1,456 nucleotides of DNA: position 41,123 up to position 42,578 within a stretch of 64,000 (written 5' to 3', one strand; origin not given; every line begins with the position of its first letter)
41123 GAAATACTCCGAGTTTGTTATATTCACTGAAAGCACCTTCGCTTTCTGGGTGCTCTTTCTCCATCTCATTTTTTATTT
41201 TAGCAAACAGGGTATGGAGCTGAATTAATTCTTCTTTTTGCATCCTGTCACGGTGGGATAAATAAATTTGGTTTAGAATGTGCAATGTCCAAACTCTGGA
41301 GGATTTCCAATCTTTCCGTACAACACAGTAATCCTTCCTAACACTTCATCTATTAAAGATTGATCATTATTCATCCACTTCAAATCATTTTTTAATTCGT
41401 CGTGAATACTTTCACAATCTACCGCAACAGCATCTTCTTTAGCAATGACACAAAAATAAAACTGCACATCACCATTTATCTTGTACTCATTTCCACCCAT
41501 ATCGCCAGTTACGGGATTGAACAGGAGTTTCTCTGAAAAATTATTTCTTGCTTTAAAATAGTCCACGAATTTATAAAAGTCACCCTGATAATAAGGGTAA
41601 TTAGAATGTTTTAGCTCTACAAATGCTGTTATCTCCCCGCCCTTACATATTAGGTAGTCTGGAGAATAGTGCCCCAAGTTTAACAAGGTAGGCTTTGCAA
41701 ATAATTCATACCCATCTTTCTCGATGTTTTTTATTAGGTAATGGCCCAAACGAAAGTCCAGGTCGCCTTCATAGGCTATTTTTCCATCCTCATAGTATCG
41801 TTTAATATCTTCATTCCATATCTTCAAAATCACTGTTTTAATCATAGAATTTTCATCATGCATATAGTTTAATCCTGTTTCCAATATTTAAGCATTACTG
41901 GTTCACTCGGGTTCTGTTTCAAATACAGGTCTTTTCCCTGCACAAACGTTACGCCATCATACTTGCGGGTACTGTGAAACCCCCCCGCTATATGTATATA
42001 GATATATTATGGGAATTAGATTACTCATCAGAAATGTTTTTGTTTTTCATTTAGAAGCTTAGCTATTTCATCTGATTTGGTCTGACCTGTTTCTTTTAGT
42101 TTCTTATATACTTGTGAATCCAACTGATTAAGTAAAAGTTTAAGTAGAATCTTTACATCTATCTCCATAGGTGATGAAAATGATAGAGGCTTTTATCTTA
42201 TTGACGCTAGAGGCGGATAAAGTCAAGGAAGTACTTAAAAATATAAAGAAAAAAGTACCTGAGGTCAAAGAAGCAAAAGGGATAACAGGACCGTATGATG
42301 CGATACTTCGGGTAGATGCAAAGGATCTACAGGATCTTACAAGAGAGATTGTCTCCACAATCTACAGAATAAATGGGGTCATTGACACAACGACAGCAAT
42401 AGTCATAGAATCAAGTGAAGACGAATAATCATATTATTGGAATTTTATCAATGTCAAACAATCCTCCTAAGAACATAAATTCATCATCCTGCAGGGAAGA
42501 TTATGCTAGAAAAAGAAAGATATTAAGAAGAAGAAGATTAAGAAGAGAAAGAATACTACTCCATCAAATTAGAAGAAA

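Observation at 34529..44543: A ~10-kb AT-rich accessory island immediately 3' of tRNA-Pro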

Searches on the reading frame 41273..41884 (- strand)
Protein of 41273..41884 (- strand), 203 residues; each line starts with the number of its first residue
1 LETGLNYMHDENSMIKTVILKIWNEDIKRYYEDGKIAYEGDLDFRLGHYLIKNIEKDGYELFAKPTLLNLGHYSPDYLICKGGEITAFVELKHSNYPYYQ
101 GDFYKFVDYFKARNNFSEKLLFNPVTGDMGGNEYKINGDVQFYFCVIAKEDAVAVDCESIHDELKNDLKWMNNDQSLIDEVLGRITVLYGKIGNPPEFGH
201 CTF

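Call 4: search_protein_families(library=pfam, proteins=[window:41273-41884:-], max_evalue=0.01)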
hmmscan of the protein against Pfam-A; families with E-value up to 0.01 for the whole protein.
window:41273-41884:- (203 aa): 0 families

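Call 5: search_protein_families(library=padloc, proteins=[window:41273-41884:-], max_evalue=0.01)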
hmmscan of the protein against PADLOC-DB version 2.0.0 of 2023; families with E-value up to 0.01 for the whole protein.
window:41273-41884:- (203 aa): 0 families

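Call 49: search_protein_families(library=ncbifam, proteins=[window:41273-41884:-], max_evalue=0.01)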
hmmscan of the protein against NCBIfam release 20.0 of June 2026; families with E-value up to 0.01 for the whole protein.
window:41273-41884:- (203 aa): 0 families

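Call 65: search_protein_families(library=phrogs, proteins=[window:41273-41884:-], max_evalue=0.01)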
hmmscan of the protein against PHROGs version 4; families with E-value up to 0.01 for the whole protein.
window:41273-41884:- (203 aa): 0 families

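Call 71: predict_structure(protein=window:41273-41884:-)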
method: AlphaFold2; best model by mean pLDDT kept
length: 203 residues; sequences in the alignment: 1
mean_pLDDT: 40.1   pTM: 0.34
mean pLDDT of the five models: 40.1, 39.2, 35.2, 34.9, 34.3
residues with pLDDT >= 90: 0; 70-90: 5; 50-70: 33; < 50: 165
segments of 3 or more residues with pLDDT < 50: 1-31, 34-153, 170-172, 190-198
pLDDT, mean of each block of 10 residues (from residue 1): 30 35 41 41 40 42 33 40 40 30 30 29 27 28 35 56 60 60 53 47 58
secondary structure, 60 per line:
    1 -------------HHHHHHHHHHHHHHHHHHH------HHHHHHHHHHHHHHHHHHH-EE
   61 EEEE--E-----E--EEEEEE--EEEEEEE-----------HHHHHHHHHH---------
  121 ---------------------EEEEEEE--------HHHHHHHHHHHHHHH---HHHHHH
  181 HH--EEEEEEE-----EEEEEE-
elements in order: H14-32 H39-57 E59-64 E76-81 E84-90 H102-111 E142-148 H157-171 H175-182 E185-191 E197-202

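Call 75: search_protein_representatives(protein=window:41273-41884:-)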
Query: 203 residues. Proteins with E-value up to 0.001 (for the whole library): 66; up to 1e-10: 2; up to 1e-30: 1. The best 66 are listed.
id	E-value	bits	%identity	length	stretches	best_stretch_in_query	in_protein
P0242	2.6e-69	249.6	64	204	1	8-203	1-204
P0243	4.4e-18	82.2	35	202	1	13-194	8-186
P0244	5.4e-09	52.5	31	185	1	20-165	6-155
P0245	5.6e-09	52.4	30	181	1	14-157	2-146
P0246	1.1e-08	51.4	35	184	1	15-160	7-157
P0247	2.3e-08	50.4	34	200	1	15-163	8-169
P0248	5.9e-08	49.1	31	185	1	14-156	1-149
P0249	1.2e-07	48.0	29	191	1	17-155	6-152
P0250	1.4e-07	47.8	31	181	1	19-165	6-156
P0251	1.6e-07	47.7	31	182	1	19-168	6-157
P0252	2.1e-07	47.2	34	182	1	13-165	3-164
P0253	3.4e-07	46.6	31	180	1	17-155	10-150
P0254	3.5e-07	46.5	34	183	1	17-162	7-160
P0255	4.0e-07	46.3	30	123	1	71-164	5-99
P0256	5.9e-07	45.8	35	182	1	12-168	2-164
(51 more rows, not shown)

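Call 77: search_solved_structures(query=A3, max_evalue=1)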
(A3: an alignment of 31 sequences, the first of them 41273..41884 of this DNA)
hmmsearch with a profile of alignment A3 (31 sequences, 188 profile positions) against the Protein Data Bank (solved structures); distinct sequences matched with E-value up to 1: 6.
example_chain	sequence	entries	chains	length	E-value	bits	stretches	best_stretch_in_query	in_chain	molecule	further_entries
4xru_B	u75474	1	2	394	0.054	16.3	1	15-101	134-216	Rnl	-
4xrp_B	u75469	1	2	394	0.054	16.3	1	15-101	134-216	Rnl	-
36rp_K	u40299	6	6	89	0.21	14.4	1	2-38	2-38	DNA-directed RNA polymerase subunit Rpo6 | DNA-directed RNA polymerase subunit K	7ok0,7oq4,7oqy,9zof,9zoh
9nl3_A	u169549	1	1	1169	0.35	13.7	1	40-78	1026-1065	R2 retrotransposon protein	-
9dou_A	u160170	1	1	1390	0.45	13.3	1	40-78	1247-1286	R2Tg retrotransposon ORF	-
6ut5_G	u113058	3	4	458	0.83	12.4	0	39-86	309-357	McrBC 5-methylcytosine restriction system component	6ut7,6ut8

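Call 85: predict_structure(alignment_id=A3)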
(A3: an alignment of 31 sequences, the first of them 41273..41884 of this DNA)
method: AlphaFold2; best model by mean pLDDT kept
length: 203 residues; sequences in the alignment: 31
mean_pLDDT: 94.5   pTM: 0.89
mean pLDDT of the five models: 94.5, 92.9, 92.1, 91.7, 91.3
residues with pLDDT >= 90: 188; 70-90: 4; 50-70: 9; < 50: 2
segments of 3 or more residues with pLDDT < 50: none
pLDDT, mean of each block of 10 residues (from residue 1): 55 90 98 98 98 96 97 97 98 98 98 97 95 96 98 98 95 94 98 97 93
secondary structure, 60 per line:
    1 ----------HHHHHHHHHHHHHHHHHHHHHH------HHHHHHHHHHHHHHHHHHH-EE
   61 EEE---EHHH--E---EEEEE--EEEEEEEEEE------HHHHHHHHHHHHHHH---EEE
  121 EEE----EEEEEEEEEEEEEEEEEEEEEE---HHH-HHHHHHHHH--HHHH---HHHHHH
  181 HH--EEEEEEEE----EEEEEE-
elements in order: H11-32 H39-57 E59-63 E77-81 E84-93 H100-114 E118-123 E128-149 H157-165 H168-171 H175-182 E185-192 E197-202

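Call 88: fold_search(model_id=the predicted structure, library=pdb)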
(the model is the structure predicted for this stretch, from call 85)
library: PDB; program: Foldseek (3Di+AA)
matches with E <= 10: 327; with E <= 0.001: 0
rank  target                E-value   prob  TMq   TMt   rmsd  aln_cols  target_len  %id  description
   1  6p7p_B                1.4e-03  0.97  0.41  0.36  10.6       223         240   11  Structure of E. coli MS115-1 NucC, cAAA-bound form (released 2019-12-25)
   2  6p7p_C                1.5e-03  0.97  0.40  0.35  10.9       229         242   11  Structure of E. coli MS115-1 NucC, cAAA-bound form (released 2019-12-25)
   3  3bm3_B                6.8e-03  0.54  0.26  0.23  10.5       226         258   12  Restriction endonuclease PspGI-substrate DNA complex (released 2008-09-16)
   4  3bm3_A                7.7e-03  0.72  0.31  0.26  12.7       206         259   12  Restriction endonuclease PspGI-substrate DNA complex (released 2008-09-16)
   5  6p7o                  1.1e-02  0.57  0.33  0.31  11.8       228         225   13  Structure of E. coli MS115-1 NucC, Apo form (released 2019-12-25)
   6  4dav_A                1.2e-02  0.84  0.36  0.32   6.4       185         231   14  The structure of Pyrococcus Furiosus SfsA in complex with DNA (released 2014-10-01)
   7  1sx5_B                1.4e-02  0.95  0.27  0.23   4.4       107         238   15  K38A EcoRV bound to cleaved DNA and Mn2+: P1 crystal form (released 2004-04-06)
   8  9ibq_A                1.6e-02  0.92  0.34  0.25   6.4       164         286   13  Structure of BstEII with DNA substrate (released 2026-03-04)
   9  7zgw_B                1.7e-02  0.51  0.31  0.28  11.7       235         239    9  Serratia NucC apo form (released 2022-10-26)
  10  3ijm_B                2.0e-02  0.80  0.30  0.40  12.6       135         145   18  The structure of a restriction endonuclease-like fold superfamily protein from Spirosoma linguale. (released 2009-09-22)
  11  7zgv_A                2.0e-02  0.28  0.26  0.22  13.1       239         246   10  Serratia NucC bound to cA3 (released 2022-10-26)
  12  9f38_A                3.1e-02  0.44  0.33  0.13   8.1       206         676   11  BsmI (wild-type) crystallized with Ca2+ and cognate dsDNA (released 2025-04-02)
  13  9dou_A                4.3e-02  0.47  0.30  0.08  12.7       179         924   10  Taeniopygia guttata R2 retrotransposon (R2Tg) initiating target-primed reverse transcription (released 2025-05-21)
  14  1b97_A                4.6e-02  0.85  0.26  0.22   4.4       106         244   17  ANALYSIS OF A MUTATIONAL HOT-SPOT IN THE ECORV RESTRICTION ENDONUCLEASE: A CATALYTIC ROLE FOR A MAIN CHAIN CARBONYL GR (released 1999-02-26)
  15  7lvv_C                5.2e-02  0.94  0.33  0.45   3.8        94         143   14  cryoEM structure DrdV-DNA complex (released 2021-03-17)
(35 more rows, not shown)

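Call 96: find_related_loci(query=window:41273-41884:-, collection=viral_contigs, flank=6000)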
Query window:41273-41884:- (203 aa) in viral_contigs; peptide patterns used: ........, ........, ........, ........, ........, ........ (x = any residue, [..] = any of these).
5 stretches matched a pattern, but none encodes a relative of the query by tblastn (E <= 1e-3).

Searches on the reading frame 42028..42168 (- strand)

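Call 48: search_protein_families(library=pfam, proteins=[window:42028-42168:-], max_evalue=1)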
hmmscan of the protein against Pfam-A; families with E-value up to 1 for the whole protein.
window:42028-42168:- (46 aa): 1 family
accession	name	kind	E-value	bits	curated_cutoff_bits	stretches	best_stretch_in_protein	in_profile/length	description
PF01978.25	TrmB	-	0.012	15.8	25.6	1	10-40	3-33/68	Sugar-specific transcriptional regulator TrmB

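Call 65: search_protein_families(library=phrogs, proteins=[window:42028-42168:-], max_evalue=0.01)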
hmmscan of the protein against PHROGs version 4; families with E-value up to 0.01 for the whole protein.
window:42028-42168:- (46 aa): 1 family
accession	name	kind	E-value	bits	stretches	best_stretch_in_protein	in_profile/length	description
phrog_3180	-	transcription regulation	0.0089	17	0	14-41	10-37/50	Arc-like repressor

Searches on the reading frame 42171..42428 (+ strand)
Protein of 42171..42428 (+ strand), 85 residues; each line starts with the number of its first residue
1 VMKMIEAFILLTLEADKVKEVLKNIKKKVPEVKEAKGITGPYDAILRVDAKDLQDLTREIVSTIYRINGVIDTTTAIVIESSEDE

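Call 17: search_protein_families(library=pfam, proteins=[window:42171-42428:+], max_evalue=0.01)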
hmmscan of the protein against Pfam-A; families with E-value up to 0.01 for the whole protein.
window:42171-42428:+ (85 aa): 1 family
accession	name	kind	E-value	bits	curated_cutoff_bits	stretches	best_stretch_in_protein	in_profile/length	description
PF01037.27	AsnC_trans_reg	-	6.8e-15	55.2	25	1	9-80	1-72/73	Lrp/AsnC ligand binding domain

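Call 49: search_protein_families(library=ncbifam, proteins=[window:42171-42428:+], max_evalue=0.01)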
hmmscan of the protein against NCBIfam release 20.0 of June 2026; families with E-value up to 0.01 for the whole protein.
window:42171-42428:+ (85 aa): 5 families
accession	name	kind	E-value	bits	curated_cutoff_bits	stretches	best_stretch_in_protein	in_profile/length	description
NF040947.1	trans_reg_LysM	equivalog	3.1e-08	33.5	180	1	4-80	59-134/136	HTH-type transcriptional regulator LysM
NF008370.0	PRK11169.1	equivalog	2e-05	24.3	233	1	9-81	80-152/164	leucine-responsive transcriptional regulator Lrp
NF008384.0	PRK11179.1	equivalog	0.00025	20.9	227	1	8-80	72-144/153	transcriptional regulator AsnC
NF040820.1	trans_reg_LrpA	equivalog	0.0013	18.6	250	1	15-80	74-138/141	HTH-type transcriptional regulator LrpA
NF002085.0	PRK00915.1-2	subfamily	0.0024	16.7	517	1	18-81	435-495/504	2-isopropylmalate synthase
